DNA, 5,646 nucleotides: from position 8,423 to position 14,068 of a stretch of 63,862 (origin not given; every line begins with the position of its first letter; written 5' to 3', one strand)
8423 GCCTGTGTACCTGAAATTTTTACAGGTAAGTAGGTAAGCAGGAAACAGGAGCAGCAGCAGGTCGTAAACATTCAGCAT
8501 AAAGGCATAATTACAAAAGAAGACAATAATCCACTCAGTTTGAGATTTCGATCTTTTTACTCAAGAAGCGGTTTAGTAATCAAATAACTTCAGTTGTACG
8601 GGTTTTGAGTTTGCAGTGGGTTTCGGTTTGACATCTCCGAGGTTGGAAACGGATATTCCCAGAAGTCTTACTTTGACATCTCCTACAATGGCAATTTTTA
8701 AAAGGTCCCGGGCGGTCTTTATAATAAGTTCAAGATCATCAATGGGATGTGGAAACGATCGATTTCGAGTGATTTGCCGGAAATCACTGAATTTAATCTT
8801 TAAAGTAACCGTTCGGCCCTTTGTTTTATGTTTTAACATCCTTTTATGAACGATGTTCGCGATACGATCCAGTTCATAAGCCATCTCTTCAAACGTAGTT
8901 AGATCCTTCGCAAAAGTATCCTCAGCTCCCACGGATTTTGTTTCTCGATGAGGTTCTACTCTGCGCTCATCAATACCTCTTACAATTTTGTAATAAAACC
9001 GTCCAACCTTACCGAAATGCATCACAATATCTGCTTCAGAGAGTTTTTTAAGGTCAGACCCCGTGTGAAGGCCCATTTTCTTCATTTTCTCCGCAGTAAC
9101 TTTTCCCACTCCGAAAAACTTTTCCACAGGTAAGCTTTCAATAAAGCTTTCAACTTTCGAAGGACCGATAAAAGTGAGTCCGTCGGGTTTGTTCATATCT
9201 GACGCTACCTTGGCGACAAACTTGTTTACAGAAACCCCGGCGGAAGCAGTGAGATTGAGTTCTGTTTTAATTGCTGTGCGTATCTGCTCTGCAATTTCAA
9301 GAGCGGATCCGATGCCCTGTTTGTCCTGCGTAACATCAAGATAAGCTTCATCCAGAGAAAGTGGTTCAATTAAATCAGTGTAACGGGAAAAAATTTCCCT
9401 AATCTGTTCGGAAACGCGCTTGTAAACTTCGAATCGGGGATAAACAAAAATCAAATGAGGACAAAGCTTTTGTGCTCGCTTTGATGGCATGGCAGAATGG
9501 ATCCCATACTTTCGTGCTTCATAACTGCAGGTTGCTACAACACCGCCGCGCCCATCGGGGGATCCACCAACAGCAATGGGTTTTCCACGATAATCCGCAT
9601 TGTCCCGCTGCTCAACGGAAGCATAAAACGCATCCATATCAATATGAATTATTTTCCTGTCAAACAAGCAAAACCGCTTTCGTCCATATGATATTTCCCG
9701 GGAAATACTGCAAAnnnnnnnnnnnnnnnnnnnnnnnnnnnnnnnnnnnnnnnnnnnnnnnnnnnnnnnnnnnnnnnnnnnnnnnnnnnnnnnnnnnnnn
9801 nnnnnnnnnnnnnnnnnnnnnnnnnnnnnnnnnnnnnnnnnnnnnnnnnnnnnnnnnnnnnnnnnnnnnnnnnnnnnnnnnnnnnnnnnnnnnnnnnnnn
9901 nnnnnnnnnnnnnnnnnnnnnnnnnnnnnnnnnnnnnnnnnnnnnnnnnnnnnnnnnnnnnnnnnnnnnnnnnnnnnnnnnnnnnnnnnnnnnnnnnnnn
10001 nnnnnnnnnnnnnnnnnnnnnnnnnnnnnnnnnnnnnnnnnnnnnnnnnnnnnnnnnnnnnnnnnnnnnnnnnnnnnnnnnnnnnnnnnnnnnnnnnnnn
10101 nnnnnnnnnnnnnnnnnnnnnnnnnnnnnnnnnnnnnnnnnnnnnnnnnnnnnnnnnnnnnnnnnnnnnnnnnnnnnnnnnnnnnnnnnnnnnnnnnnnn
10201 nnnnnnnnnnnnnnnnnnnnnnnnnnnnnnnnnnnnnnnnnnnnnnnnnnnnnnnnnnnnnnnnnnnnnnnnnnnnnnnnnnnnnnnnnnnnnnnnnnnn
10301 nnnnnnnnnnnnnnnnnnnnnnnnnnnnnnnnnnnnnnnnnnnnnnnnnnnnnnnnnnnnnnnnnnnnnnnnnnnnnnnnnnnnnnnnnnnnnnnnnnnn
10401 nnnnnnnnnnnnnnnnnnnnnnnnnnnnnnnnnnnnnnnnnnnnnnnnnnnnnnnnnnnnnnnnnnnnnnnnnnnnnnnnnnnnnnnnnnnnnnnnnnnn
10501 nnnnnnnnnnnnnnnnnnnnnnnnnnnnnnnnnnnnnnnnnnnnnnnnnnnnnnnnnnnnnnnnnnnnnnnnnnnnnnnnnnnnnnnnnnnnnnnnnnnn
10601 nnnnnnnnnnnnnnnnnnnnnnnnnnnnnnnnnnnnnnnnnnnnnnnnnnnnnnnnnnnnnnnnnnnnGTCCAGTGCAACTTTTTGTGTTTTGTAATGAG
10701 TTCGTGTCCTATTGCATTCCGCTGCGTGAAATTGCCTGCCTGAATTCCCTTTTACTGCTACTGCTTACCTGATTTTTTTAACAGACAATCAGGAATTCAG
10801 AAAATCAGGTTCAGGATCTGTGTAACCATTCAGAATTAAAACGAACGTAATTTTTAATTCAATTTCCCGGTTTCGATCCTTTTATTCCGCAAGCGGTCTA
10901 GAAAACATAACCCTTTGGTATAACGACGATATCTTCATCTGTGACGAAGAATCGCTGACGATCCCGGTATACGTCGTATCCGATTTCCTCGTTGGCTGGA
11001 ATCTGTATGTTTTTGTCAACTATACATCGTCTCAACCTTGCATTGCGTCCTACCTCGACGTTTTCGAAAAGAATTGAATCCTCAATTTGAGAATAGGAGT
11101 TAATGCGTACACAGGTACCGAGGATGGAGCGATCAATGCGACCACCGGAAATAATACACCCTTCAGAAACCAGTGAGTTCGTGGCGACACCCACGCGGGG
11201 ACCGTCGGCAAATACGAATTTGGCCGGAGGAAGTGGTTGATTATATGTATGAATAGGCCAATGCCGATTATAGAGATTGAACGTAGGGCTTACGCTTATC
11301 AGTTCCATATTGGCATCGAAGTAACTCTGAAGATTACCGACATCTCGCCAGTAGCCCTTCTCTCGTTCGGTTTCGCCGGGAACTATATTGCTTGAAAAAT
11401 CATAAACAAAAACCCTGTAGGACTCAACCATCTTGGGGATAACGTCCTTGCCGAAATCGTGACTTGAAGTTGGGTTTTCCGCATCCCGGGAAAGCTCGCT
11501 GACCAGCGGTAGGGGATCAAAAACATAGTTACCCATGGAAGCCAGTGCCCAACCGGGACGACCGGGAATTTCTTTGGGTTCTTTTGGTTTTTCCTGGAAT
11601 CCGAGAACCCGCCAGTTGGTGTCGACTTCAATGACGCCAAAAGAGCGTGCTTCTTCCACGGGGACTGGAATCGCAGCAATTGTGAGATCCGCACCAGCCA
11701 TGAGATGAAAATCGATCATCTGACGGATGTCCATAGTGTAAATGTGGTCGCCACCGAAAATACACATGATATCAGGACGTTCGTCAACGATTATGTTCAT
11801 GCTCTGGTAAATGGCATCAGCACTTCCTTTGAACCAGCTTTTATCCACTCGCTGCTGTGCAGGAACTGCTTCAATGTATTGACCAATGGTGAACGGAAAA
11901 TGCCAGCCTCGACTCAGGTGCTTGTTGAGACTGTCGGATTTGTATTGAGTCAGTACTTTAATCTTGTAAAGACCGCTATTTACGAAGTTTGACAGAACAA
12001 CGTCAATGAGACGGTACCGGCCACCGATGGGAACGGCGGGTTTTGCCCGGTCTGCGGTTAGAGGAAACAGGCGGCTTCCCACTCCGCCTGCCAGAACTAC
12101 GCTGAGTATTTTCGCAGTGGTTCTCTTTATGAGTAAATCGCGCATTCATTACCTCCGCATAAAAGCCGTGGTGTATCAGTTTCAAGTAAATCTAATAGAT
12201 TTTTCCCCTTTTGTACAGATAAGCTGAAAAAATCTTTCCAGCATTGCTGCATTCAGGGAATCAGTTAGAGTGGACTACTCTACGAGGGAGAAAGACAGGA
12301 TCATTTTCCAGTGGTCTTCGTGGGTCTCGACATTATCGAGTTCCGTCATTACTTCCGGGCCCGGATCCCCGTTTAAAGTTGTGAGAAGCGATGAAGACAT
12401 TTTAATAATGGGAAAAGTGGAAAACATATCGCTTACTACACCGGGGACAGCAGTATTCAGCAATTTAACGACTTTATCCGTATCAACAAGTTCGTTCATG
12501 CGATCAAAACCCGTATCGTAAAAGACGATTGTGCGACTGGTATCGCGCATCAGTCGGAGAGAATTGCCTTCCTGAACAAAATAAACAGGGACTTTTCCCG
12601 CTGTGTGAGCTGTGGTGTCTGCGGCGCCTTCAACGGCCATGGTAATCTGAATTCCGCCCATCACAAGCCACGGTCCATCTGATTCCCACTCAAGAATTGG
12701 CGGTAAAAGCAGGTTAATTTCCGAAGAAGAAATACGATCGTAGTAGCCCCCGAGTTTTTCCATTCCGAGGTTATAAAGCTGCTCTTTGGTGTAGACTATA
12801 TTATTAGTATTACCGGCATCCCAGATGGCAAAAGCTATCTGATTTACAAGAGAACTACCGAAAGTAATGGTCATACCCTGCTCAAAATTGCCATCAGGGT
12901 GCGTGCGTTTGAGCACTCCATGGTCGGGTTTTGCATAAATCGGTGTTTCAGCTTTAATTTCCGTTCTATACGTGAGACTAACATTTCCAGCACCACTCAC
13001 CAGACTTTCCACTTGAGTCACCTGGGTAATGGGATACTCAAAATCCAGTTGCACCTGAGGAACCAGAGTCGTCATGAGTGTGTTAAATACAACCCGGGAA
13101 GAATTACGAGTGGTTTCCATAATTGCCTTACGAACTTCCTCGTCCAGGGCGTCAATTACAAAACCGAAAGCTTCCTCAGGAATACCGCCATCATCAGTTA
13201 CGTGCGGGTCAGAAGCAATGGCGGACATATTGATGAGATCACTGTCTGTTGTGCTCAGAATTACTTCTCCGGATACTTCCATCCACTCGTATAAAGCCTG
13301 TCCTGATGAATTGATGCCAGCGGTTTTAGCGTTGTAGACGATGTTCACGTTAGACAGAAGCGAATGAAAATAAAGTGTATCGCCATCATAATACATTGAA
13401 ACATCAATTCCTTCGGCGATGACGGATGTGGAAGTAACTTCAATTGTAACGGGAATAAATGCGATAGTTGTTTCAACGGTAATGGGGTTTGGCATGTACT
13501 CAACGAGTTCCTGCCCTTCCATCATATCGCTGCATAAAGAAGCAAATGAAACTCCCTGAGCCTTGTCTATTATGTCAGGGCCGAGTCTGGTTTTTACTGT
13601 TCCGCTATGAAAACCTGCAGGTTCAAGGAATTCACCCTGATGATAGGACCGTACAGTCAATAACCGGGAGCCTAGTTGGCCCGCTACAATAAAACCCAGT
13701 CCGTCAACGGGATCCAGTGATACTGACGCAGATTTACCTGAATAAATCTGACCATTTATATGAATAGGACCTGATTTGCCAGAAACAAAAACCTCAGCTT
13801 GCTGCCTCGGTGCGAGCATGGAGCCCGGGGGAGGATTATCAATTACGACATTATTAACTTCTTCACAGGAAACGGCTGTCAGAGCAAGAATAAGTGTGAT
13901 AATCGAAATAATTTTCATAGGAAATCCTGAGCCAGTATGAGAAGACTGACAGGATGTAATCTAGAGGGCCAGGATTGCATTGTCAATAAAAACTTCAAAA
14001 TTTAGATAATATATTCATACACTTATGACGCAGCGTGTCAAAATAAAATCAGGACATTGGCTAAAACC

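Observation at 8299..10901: The error-prone polymerase gene dinB and an orphan MoxR ATPase form a two-gene block bracketed by two M elements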

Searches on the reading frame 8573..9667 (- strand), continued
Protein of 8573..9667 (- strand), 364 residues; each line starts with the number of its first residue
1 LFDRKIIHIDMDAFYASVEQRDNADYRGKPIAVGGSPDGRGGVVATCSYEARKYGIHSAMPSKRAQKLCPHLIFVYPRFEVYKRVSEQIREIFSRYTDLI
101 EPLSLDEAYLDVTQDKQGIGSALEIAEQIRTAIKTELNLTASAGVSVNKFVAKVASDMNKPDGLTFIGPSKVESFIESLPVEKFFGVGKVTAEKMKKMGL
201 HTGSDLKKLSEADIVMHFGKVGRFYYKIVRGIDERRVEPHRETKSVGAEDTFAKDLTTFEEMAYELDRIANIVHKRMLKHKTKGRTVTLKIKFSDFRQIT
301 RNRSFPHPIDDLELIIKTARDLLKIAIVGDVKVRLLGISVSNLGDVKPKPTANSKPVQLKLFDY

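Call 20: find_encoding_contigs(protein=P0003, flank=10000, max_places=4)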
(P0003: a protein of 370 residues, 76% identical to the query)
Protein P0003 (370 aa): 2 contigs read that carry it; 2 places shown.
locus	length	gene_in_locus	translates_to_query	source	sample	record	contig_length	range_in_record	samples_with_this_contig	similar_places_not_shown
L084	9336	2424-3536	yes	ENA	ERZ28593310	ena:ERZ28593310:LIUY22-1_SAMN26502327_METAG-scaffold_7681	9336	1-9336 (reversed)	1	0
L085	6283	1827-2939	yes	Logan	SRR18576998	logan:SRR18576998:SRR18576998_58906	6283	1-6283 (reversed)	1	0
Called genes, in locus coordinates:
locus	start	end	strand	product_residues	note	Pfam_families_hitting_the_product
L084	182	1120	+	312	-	PF01370:Epimerase, PF13460:NAD_binding_10 (weak)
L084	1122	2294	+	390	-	PF00144:Beta-lactamase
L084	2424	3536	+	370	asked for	PF00817:IMS, PF11798:IMS_HHH (weak), PF21999:IMS_HHH_1 (weak), PF11799:IMS_C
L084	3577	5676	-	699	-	PF02449:Glyco_hydro_42, PF08532:Glyco_hydro_42M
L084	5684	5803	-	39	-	-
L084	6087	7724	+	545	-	PF00150:Cellulase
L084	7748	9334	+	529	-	?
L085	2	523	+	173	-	?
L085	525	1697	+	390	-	PF00144:Beta-lactamase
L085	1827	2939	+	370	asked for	PF00817:IMS, PF11798:IMS_HHH (weak), PF21999:IMS_HHH_1 (weak), PF11799:IMS_C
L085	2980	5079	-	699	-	PF02449:Glyco_hydro_42, PF08532:Glyco_hydro_42M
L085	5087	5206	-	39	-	-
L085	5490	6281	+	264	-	?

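Call 21: find_encoding_contigs(protein=P0004, flank=10000, max_places=4)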
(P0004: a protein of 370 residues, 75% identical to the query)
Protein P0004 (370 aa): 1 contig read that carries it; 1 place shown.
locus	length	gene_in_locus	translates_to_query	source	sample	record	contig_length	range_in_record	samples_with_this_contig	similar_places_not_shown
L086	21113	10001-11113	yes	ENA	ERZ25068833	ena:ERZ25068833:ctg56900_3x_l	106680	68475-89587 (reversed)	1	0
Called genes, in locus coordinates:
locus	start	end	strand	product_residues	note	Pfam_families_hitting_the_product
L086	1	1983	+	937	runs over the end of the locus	PF01364:Peptidase_C25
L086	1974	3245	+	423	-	PF13860:FlgD_ig (faint)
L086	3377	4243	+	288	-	PF19573:DUF6089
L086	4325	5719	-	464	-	PF13393:tRNA-synt_His, PF03129:HGTP_anticodon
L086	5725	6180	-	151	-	PF01451:LMWPc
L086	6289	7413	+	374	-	PF13439:Glyco_transf_4, PF13579:Glyco_trans_4_4, PF13692:Glyco_trans_1_4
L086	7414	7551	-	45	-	-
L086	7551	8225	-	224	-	PF13709:DUF4159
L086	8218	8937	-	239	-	PF20260:PUA_4, PF04452:Methyltrans_RNA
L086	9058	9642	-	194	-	PF07638:Sigma70_ECF (weak), PF04542:Sigma70_r2, PF08281:Sigma70_r4_2, PF04545:Sigma70_r4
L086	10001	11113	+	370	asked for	PF00817:IMS, PF11798:IMS_HHH (weak), PF21999:IMS_HHH_1, PF11799:IMS_C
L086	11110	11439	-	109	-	-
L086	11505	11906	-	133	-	PF00072:Response_reg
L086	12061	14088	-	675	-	PF18962:Por_Secre_tail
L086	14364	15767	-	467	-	PF05227:CHASE3, PF00512:HisKA, PF02518:HATPase_c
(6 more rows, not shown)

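Call 42: list_cluster_members(proteins=[P0003, P0004, P0005, P0006, P0008, P0009, P0011, P0013, P0020, P0122])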
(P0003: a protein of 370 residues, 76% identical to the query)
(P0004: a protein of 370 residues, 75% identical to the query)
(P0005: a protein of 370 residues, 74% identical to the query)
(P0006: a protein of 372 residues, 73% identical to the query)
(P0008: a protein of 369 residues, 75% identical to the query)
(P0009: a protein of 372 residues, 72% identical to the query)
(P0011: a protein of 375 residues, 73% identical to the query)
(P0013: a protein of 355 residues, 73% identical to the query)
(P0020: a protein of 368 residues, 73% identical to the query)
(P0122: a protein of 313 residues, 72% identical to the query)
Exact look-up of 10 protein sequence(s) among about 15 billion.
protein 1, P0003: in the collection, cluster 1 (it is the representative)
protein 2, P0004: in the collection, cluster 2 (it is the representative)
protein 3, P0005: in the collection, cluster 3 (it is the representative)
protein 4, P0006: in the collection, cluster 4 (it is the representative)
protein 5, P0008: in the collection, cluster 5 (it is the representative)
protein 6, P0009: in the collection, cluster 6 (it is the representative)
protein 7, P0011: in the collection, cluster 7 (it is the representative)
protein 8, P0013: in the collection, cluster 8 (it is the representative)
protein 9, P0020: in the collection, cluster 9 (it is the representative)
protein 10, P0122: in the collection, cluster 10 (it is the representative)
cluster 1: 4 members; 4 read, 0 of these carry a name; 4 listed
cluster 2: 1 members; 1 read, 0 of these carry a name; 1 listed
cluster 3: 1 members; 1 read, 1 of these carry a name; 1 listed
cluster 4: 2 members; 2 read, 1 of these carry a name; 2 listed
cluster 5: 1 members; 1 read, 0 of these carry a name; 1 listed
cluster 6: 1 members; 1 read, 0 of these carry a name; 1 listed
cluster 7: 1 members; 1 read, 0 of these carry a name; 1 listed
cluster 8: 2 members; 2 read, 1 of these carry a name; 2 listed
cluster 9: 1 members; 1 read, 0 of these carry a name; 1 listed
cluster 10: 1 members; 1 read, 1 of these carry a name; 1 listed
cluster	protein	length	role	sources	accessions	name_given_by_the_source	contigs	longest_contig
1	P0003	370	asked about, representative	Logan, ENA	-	-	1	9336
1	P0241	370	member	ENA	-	-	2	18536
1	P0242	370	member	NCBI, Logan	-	-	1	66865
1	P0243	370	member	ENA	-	-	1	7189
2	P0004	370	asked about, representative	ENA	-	-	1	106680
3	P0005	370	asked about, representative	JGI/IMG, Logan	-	DNA polymerase-4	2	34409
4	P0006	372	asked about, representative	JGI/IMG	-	DNA polymerase-4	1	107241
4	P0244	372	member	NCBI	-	-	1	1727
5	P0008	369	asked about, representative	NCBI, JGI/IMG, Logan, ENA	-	-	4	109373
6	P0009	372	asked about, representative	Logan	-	-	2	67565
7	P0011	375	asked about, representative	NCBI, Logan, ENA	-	-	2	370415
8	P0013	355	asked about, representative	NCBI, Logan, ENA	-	-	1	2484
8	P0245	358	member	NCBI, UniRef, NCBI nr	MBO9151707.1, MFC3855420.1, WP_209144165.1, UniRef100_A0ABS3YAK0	DNA polymerase IV [Chitinophaga sp. GCM10012297] | DNA polymerase IV n=1 Tax=Chitinophaga chungangae TaxID=2821488 RepID=A0ABS3YAK0_9BACT | DNA polymerase IV [Chitinophaga chungangae]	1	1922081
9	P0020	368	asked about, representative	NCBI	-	-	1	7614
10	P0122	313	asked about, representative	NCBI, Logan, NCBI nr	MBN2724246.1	MAG: MoxR family ATPase [Deltaproteobacteria bacterium] | MoxR family ATPase [Deltaproteobacteria bacterium]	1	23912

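Call 57: find_encoding_contigs(protein=P0008, flank=8000, max_places=2)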
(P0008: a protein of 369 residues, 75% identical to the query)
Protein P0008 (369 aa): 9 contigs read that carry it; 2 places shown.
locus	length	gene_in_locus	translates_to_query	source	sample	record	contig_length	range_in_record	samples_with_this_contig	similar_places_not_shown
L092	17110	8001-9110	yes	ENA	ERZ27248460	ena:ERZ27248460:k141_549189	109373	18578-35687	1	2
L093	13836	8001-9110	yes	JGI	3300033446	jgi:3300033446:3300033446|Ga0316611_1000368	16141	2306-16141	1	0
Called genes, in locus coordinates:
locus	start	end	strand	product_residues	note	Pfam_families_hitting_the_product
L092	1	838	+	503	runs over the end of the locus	PF00248:Aldo_ket_red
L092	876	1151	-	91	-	PF10990:DUF2809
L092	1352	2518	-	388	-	PF01139:RtcB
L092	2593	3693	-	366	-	PF01145:Band_7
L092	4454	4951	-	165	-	PF25058:ARM_TT21 (faint), PF13424:TPR_12 (faint)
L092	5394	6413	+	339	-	PF13280:WYL, PF25583:WCX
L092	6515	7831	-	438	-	PF05448:AXE1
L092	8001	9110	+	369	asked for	PF00817:IMS, PF11798:IMS_HHH, PF21999:IMS_HHH_1 (weak), PF11799:IMS_C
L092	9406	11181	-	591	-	PF00246:Peptidase_M14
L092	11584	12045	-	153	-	PF12888:Lipid_bd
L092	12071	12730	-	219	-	PF16403:Bact_surface_Ig-like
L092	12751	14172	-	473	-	PF12741:SusD-like, PF12771:SusD-like_2, PF12741:SusD-like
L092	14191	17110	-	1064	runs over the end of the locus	PF13620:CarboxypepD_reg, PF13715:CarbopepD_reg_2, PF07715:Plug, PF00593:TonB_dep_Rec_b-barrel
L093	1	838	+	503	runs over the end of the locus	PF00248:Aldo_ket_red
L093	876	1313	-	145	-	PF10990:DUF2809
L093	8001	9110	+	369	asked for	PF00817:IMS, PF11798:IMS_HHH, PF21999:IMS_HHH_1 (weak), PF11799:IMS_C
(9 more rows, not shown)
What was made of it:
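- The contexts of the nearest homologues carry SusC/SusD and T9SS sorting domains (calls 20, 21, 57).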

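Call 61: search_solved_structures(query=window:8576-9667:-, max_evalue=1e-20)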
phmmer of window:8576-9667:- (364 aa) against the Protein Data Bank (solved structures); distinct sequences matched with E-value up to 1e-20: 69 (the best 60 are shown).
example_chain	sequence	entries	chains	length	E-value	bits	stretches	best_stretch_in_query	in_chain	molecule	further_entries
7yll_A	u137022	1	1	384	2e-89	303.5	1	3-348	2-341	DNA polymerase IV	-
4ir1_F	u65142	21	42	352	3.9e-87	296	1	3-342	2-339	DNA polymerase IV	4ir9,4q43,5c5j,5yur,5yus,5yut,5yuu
4r8u_A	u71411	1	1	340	6.1e-87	295.4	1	4-341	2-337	DNA polymerase IV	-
4r8u_B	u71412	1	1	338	1.5e-86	294.1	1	4-339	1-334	DNA polymerase IV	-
6jup_F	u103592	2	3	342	1.5e-85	290.8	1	3-341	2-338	DNA polymerase IV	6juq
6juq_A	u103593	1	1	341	1.8e-85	290.6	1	4-341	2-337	DNA polymerase IV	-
4irc_F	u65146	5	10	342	2.1e-85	290.3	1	3-341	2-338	DNA polymerase IV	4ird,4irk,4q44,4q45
1t94_A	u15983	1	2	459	1.9e-57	198.4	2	121-343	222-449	polymerase (DNA directed) kappa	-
2oh2_A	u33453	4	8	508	2.4e-57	198.1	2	121-343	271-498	DNA polymerase kappa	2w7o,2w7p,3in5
3pzp_A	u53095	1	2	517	2.4e-57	198.1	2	121-344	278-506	DNA polymerase kappa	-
5t14_A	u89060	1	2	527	2.6e-57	198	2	121-343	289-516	DNA polymerase kappa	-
4u6p_A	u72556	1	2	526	2.6e-57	197.9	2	121-343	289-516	DNA polymerase kappa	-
5w2a_A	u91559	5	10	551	3.2e-57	197.7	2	121-343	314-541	DNA polymerase kappa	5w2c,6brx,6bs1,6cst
4u7c_A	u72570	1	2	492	3.8e-57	197.4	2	4-115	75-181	DNA polymerase kappa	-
7nv0_A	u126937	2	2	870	1.4e-56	195.5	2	121-344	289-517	DNA polymerase kappa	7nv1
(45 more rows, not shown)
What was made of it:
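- On DNA polymerase IV (DinB): PDB Pol IV chains match at up to 304 bits (call 61).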

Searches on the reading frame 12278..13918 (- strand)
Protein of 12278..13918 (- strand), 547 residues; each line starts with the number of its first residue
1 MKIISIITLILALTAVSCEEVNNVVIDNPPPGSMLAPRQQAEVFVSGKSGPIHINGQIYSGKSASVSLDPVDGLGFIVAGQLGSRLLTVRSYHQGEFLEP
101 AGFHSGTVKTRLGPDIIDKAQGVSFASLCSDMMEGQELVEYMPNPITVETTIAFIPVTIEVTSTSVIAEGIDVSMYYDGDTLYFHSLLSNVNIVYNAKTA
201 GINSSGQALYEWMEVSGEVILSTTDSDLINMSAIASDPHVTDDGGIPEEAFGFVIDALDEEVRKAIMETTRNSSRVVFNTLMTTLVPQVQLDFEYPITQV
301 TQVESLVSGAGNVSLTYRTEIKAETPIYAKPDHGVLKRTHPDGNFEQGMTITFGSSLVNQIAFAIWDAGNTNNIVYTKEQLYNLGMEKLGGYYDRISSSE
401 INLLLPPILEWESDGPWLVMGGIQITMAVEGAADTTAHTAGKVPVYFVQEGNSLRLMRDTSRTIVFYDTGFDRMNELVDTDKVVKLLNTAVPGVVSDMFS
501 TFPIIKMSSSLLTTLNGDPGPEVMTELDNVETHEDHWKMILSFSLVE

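Call 6: search_protein_families(library=pfam, proteins=[window:12278-13918:-])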
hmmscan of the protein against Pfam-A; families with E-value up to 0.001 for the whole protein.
window:12278-13918:- (547 aa): 0 families

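Call 25: find_related_loci(query=window:12278-13918:-, collection=metagenome_contigs, flank=10000)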
Query window:12278-13918:- (547 aa) in metagenome_contigs; peptide patterns used: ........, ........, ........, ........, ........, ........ (x = any residue, [..] = any of these).
245 stretches matched a pattern; 1 encode a relative of the query (tblastn E <= 1e-3); 1 distinct loci.
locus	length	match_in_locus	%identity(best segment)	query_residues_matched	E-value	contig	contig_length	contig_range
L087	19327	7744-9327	58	15-543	0e+0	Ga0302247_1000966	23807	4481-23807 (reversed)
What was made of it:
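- Tried and rejected: metagenome_contigs scan with the lineage-specific 547-aa neighbour (call 25).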
